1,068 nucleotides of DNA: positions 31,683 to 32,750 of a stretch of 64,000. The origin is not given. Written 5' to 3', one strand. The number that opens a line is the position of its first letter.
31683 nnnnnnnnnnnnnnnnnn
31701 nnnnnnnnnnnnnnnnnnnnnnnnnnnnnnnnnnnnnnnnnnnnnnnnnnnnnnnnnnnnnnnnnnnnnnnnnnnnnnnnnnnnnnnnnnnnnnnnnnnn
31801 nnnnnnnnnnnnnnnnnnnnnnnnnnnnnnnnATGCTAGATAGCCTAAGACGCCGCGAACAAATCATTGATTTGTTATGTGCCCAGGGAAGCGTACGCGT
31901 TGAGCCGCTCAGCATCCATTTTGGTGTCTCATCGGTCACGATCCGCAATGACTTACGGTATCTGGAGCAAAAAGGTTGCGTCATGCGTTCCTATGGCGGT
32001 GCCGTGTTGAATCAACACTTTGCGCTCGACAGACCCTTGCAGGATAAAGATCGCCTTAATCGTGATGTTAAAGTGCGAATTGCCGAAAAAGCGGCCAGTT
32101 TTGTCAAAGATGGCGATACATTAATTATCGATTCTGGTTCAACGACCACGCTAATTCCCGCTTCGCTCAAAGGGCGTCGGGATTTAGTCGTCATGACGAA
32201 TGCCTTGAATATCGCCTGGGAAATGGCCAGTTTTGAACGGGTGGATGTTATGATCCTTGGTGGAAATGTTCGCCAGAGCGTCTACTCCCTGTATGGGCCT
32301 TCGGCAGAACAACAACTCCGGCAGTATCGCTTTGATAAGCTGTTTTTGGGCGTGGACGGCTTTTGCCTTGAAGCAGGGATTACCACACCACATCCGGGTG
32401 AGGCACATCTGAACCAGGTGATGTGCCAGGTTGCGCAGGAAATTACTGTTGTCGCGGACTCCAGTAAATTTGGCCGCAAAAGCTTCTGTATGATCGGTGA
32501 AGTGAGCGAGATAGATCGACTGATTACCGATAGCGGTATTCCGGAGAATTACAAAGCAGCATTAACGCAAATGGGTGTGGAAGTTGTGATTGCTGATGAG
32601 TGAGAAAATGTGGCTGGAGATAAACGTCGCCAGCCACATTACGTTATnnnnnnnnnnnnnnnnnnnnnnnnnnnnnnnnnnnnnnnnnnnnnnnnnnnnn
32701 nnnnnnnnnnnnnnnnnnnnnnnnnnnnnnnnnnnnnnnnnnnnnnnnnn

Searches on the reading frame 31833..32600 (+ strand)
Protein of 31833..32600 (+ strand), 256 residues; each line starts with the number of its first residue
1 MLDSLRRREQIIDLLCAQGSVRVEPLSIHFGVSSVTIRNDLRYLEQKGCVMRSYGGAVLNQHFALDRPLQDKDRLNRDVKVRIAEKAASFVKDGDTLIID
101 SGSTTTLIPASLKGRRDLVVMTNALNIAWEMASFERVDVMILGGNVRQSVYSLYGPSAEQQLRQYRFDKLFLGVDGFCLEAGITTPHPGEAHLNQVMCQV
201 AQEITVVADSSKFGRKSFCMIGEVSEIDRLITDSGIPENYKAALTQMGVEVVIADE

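Call 13: search_protein_families(proteins=[window:31833-32600:+], library=ncbifam, max_evalue=0.00001)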
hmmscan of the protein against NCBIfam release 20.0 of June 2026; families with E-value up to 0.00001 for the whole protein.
window:31833-32600:+ (256 aa): 10 families
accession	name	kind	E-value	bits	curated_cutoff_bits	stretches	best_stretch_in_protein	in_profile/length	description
NF040755.1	AgaR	equivalog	1.3e-109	365.3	260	1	2-254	2-256/256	transcriptional repressor AgaR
NF007316.0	PRK09802.1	equivalog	6.2e-81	271.5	351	1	5-255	16-268/269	DeoR family transcriptional regulator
NF007753.1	PRK10434.1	equivalog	1.2e-70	238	350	1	6-253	5-252/253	glucitol operon DNA-binding transcriptional repressor SrlR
NF041397.1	TranRegGlpR_Halo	equivalog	6.4e-58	196.4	300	1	6-253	5-251/253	HTH-type transcriptional regulator GlpR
NF040890.1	trans_reg_YgbI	equivalog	1.5e-38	132.7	400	1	6-254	5-252/253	DNA-binding transcriptional repressor YgbI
NF040887.2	trans_reg_YciT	exception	4.4e-38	131.3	450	1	7-253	4-245/246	DNA-binding transcriptional regulator YciT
NF008154.0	PRK10906.1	equivalog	8.2e-37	126.9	331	1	6-250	5-248/252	DeoR/GlpR family transcriptional regulator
NF010034.0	PRK13509.1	equivalog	4.6e-30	104.8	244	1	6-253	5-250/251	HTH-type transcriptional regulator UlaR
NF007720.0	PRK10411.1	equivalog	1.3e-24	86.8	259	1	6-234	4-233/243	L-fucose operon activator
NF007961.0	PRK10681.1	equivalog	1.5e-21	76.9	244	1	20-249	21-248/252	DNA-binding transcriptional repressor DeoR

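Call 15: find_related_loci(query=window:31833-32600:+, collection=genome_contigs, flank=7000)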
Query window:31833-32600:+ (256 aa) in genome_contigs; peptide patterns used: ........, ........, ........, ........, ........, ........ (x = any residue, [..] = any of these).
116 stretches matched a pattern; 26 encode a relative of the query (tblastn E <= 1e-3); 26 distinct loci.
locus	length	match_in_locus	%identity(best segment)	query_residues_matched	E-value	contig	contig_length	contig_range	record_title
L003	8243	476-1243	93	1-256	6e-162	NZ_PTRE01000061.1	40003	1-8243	Escherichia sp. MOD1-EC7003 MOD1-EC7003_61_length_40003_cov_115, whole genome shotgun sequence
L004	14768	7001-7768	91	1-256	8e-161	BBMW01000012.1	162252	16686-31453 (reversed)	Citrobacter werkmanii NBRC 105721 DNA, contig: CIWKM12, whole genome shotgun sequence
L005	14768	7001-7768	91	1-256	8e-161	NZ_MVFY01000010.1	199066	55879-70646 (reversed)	Citrobacter portucalensis strain A60 A60_S7_L001_NODE_10_length_199066_cov_22.3255, whole genome shotgun sequence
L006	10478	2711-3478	91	1-256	1e-160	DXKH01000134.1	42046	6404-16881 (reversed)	MAG TPA_asm: Citrobacter sp. isolate HRGM_Genome_0066 HRGM_Genome_0066_134, whole genome shotgun sequence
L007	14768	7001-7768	91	1-256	3e-160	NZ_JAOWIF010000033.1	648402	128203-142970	Citrobacter sp. Cu233 225, whole genome shotgun sequence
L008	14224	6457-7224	91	1-256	3e-160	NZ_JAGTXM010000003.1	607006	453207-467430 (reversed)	Citrobacter amalonaticus strain ku-bf3 scaffold_2, whole genome shotgun sequence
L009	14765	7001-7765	86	1-255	6e-150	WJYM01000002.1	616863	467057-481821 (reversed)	Enterobacteriaceae bacterium RIT691 2, whole genome shotgun sequence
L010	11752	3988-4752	78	2-256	1e-137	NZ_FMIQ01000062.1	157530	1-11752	Hafnia alvei strain GB001, whole genome shotgun sequence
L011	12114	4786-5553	78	1-256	6e-137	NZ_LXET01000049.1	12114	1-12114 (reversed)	Hafnia paralvei ATCC 29927 Sequence00049, whole genome shotgun sequence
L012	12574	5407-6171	76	2-256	3e-134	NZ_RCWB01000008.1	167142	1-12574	Photorhabdus caribbeanensis strain HG29 scaffold_0008, whole genome shotgun sequence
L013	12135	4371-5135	76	2-256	6e-134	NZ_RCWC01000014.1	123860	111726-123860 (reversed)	Photorhabdus noenieputensis strain DSM 25462 scaffold_0014, whole genome shotgun sequence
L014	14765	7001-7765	75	2-256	7e-133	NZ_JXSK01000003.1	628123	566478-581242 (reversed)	Photorhabdus luminescens subsp. luminescens strain DSM 3368 Contig003, whole genome shotgun sequence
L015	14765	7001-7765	75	2-256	2e-132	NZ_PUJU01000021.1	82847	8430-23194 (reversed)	Photorhabdus tasmaniensis strain T327 scaffold_0021, whole genome shotgun sequence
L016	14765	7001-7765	76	2-256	1e-132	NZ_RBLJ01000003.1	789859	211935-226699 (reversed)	Photorhabdus asymbiotica strain DSM 15149 Ga0236268_13, whole genome shotgun sequence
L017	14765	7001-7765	76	2-256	9e-133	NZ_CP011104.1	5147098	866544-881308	Photorhabdus thracensis strain DSM 15199 chromosome, complete genome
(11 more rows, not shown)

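Call 39: search_protein_families(proteins=[L017:5442-6596:-, L017:6995-7765:+, L017:7822-9126:+, L017:9126-10304:+, L017:10310-10789:+, L017:12938-13795:+, L004:13019-14275:-, L004:10044-11147:-], library=ncbifam, max_evalue=1e-10)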
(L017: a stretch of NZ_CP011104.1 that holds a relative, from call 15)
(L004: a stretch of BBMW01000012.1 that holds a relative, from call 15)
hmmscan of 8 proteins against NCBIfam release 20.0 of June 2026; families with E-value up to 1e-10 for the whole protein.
L017:5442-6596:- (385 aa): 43 families (the best 25 are shown)
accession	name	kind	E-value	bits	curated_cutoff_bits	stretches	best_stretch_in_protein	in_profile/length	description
NF033085.1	bla_class_C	equivalog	3.4e-163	542.5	415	1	29-384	2-356/356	class C beta-lactamase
NF012172.1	FOX-MOX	exception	4.9e-142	473.4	700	1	7-384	9-380/382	FOX/MOX family class C beta-lactamase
NF045671.1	blaPNC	exception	2.3e-138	461.4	750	1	15-384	29-397/401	PNC family class C beta-lactamase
NF000239.3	MOX_CMY1_fam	exception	1.1e-133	446.1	770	1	4-384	4-381/383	CMY-1/MOX family class C beta-lactamase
NF038359.1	blaPRC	exception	2.2e-133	444.9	820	1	15-384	10-377/379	PRC family class C beta-lactamase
NF000264.2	blaOCH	exception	3.2e-132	441.2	800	1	7-384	11-386/390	OCH family extended-spectrum class C beta-lactamase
NF012173.1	CMY2-MIR-ACT-EC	exception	2.1e-128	428.4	680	1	7-384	5-380/380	CMY2/MIR/ACT/EC family class C beta-lactamase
NF000399.2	blaFOX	exception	3.8e-128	427.6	850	1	5-384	7-380/382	FOX family cephalosporin-hydrolyzing class C beta-lactamase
NF033467.0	blaAQU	exception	4.2e-128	427.6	815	1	6-384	8-378/380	AQU family class C beta-lactamase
NF000519.2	blaPDC_var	exception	2e-127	425.7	900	1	11-384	15-387/397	PDC variant family class C beta-lactamase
NF000422.6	blaPDC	exception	7.6e-126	420.5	865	1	11-384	15-387/397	PDC family class C beta-lactamase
NF050047.1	blaELC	exception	1.4e-125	419.6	840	1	20-384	69-432/434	ELC family class C beta-lactamase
NF050070.1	blaAVDC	exception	4.2e-121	404.7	880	1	29-383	35-387/392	AVDC family class C beta-lactamase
NF000191.1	CMY2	exception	3.8e-118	394.6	800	1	8-384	6-380/381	CMY-2 family class C beta-lactamase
NF041662.1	ampC_Kaer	exception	3.8e-118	394.6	825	1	7-385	5-381/381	AmpC-Kaer family extended-spectrum class C beta-lactamase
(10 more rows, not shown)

L017:6995-7765:+ (257 aa): 10 families
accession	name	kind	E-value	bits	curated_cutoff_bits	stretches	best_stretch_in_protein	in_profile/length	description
NF040755.1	AgaR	equivalog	2.5e-118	393.8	260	1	3-255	2-256/256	transcriptional repressor AgaR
NF007316.0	PRK09802.1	equivalog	7.5e-84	281.1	351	1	4-256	14-268/269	DeoR family transcriptional regulator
NF007753.1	PRK10434.1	equivalog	7.3e-74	248.5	350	1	3-254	1-252/253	glucitol operon DNA-binding transcriptional repressor SrlR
NF041397.1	TranRegGlpR_Halo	equivalog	3.6e-59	200.4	300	1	5-253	3-250/253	HTH-type transcriptional regulator GlpR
NF040890.1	trans_reg_YgbI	equivalog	1.5e-41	142.6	400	1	5-255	3-252/253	DNA-binding transcriptional repressor YgbI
NF040887.2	trans_reg_YciT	exception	1.6e-35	122.9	450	1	8-253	4-244/246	DNA-binding transcriptional regulator YciT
NF008154.0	PRK10906.1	equivalog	9.8e-35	120.1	331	1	4-251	2-248/252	DeoR/GlpR family transcriptional regulator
NF010034.0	PRK13509.1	equivalog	1.1e-28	100.4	244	1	3-254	1-250/251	HTH-type transcriptional regulator UlaR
NF007720.0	PRK10411.1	equivalog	5e-23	81.7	259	1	7-236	4-234/243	L-fucose operon activator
NF007961.0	PRK10681.1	equivalog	3.2e-18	66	244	1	7-244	7-242/252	DNA-binding transcriptional repressor DeoR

L017:7822-9126:+ (435 aa): 3 families
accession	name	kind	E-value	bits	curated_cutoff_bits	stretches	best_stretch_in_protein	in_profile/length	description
TIGR02810.1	agaZ_gatZ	equivalog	2.1e-211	702.3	568.8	1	10-427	2-420/420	D-tagatose-bisphosphate aldolase, class II, non-catalytic subunit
NF012002.0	PRK15458.1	equivalog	1.9e-189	630.2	707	1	5-429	1-426/428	tagatose-bisphosphate aldolase subunit KbaZ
NF011626.0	PRK15052.1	equivalog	1.9e-171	570.5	579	1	10-428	3-420/421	tagatose-bisphosphate aldolase subunit GatZ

L017:9126-10304:+ (393 aa): 3 families
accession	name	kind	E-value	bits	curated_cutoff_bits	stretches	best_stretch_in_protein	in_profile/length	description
TIGR02815.1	agaS_fam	subfamily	1.3e-180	600.3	529.2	1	16-380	1-372/372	putative sugar isomerase, AgaS family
NF041128.1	glucosaP_deam_GlmD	equivalog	5.8e-18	65.2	580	1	59-363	33-315/323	glucosamine-6-phosphate deaminase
NF001484.0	PRK00331.1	subfamily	6.1e-11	41.4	381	0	13-362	247-591/601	isomerizing glutamine--fructose-6-phosphate transaminase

L017:10310-10789:+ (160 aa): 4 families
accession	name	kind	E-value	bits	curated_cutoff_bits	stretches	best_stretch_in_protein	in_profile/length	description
NF008508.1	PRK11425.1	equivalog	3.3e-70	234.9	180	1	3-157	1-155/157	PTS N-acetylgalactosamine transporter subunit IIB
NF007288.1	PRK09756.1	equivalog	1.3e-63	213.5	180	1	4-152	1-150/153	PTS galactosamine transporter subunit IIB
TIGR00854.1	pts-sorbose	subfamily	9.5e-63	210.8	163.6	1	5-151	1-147/150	mannose/fructose/sorbose PTS transporter subunit IIB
NF011670.1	PRK15088.1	equivalog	2e-36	125.6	400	1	5-152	164-312/323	PTS mannose transporter subunit IIAB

L017:12938-13795:+ (286 aa): 20 families
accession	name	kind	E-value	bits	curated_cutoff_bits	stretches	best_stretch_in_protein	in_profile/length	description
NF006626.0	PRK09195.1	subfamily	1.8e-152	506.3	384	1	1-283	1-283/284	tagatose-bisphosphate aldolase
NF009374.0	PRK12737.1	subfamily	2e-148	493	383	1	1-284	1-284/284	tagatose-bisphosphate aldolase subunit GatY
TIGR01858.1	tag_bisphos_ald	equivalog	1.8e-143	476.8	443.55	1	3-283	1-281/282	tagatose bisphosphate family class II aldolase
NF009375.0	PRK12738.1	equivalog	1.7e-116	388.4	542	1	1-284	1-284/286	tagatose-bisphosphate aldolase subunit KbaY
TIGR00167.1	cbbA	subfamily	7e-100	334.1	215.6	1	1-283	1-289/290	ketose-bisphosphate aldolase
NF009497.0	PRK12857.1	equivalog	8.9e-100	333.6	423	1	1-283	1-283/284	class II fructose-1,6-bisphosphate aldolase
TIGR01859.1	fruc_bis_ald_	equivalog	7.7e-95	317.8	343.05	1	3-283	1-281/282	class II fructose-1,6-bisphosphate aldolase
NF006042.0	PRK08185.1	subfamily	2e-76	257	405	1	3-284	2-284/287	hypothetical protein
NF005284.0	PRK06801.1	equivalog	4.3e-75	252.7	406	1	1-283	1-285/286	ketose 1,6-bisphosphate aldolase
NF005823.0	PRK07709.1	equivalog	9.8e-74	248.7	545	1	1-283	1-284/285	class II fructose-bisphosphate aldolase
NF005943.0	PRK07998.1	equivalog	3.8e-73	246.4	364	1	1-278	1-275/283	class II aldolase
NF006376.0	PRK08610.1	equivalog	8.8e-73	245.5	527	1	1-282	1-283/286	class II fructose-bisphosphate aldolase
NF004493.0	PRK05835.1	equivalog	3.5e-67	226.8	558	2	3-216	2-218/307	class II fructose-bisphosphate aldolase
NF005481.0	PRK07084.1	equivalog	6.6e-67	226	511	2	3-219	12-237/324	class II fructose-bisphosphate aldolase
NF005288.0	PRK06806.1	equivalog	2.1e-66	224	396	1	1-281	1-278/281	class II fructose-bisphosphate aldolase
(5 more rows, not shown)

L004:13019-14275:- (419 aa): 2 families
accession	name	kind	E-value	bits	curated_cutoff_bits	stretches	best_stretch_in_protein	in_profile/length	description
NF053763.1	ABCarbgalBndGanS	equivalog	8.5e-12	44.5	700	1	30-404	31-402/420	galactooligosaccharide ABC transporter substrate-binding protein GanS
NF007011.0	PRK09474.1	equivalog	9e-12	44.5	291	1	49-325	44-307/396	maltose/maltodextrin ABC transporter substrate-binding protein MalE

L004:10044-11147:- (368 aa): 161 families (the best 25 are shown)
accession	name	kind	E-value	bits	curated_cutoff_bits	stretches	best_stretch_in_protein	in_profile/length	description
NF008653.0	PRK11650.1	subfamily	1.8e-134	448.3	432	1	1-364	1-352/357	sn-glycerol-3-phosphate ABC transporter ATP-binding protein UgpC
NF008233.0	PRK11000.1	equivalog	3.9e-111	371.5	568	1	1-359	1-353/369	maltose/maltodextrin ABC transporter ATP-binding protein MalK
TIGR03265.1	PhnT2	equivalog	1.9e-85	287.2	457.7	1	4-325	5-313/353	putative 2-aminoethylphosphonate ABC transporter ATP-binding protein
NF006987.0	PRK09452.1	equivalog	3.2e-85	286.1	482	1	4-247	18-254/378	spermidine/putrescine ABC transporter ATP-binding protein PotA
NF040933.2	ABC_arch_GlcV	equivalog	2e-82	276.9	450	1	4-301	3-294/357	glucose ABC transporter ATP-binding protein GlcV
TIGR01187.1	potA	subfamily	2.1e-80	270.3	355.6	1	36-322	2-284/325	polyamine ABC transporter ATP-binding protein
NF008513.0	PRK11432.1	equivalog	9.1e-76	255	496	1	4-361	7-349/351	ferric ABC transporter ATP-binding protein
NF043075.1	MMSYN1_0197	equivalog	7.5e-75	252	550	1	4-243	3-237/341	spermidine/putrescine ABC transporter ATP-binding protein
TIGR00968.1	3a0106s01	subfamily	3.3e-69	233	342.75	1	4-241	1-233/237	sulfate ABC transporter ATP-binding protein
NF040840.2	tungstate_WtpC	equivalog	1.8e-68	231.4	440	1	4-335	2-322/347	tungstate ABC transporter ATP-binding protein WtpC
TIGR03258.1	PhnT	equivalog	3.1e-68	230.4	499.15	1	2-247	7-246/359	2-aminoethylphosphonate ABC transport system ATP-binding subunit PhnT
NF008621.0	PRK11607.1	equivalog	6.1e-66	222.7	613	1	7-313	23-322/377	putrescine ABC transporter ATP-binding subunit PotG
NF008105.0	PRK10851.1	equivalog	7.6e-61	205.8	502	1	4-241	3-239/362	sulfate/thiosulfate ABC transporter ATP-binding protein CysA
TIGR01186.1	proV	subfamily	5.9e-57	193.4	326.6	1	18-243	7-234/363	betaine/proline/choline family ABC transporter ATP-binding protein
TIGR03415.1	ABC_choXWV_ATP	equivalog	1.2e-47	162.7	483.75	1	19-241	39-267/382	choline ABC transporter ATP-binding protein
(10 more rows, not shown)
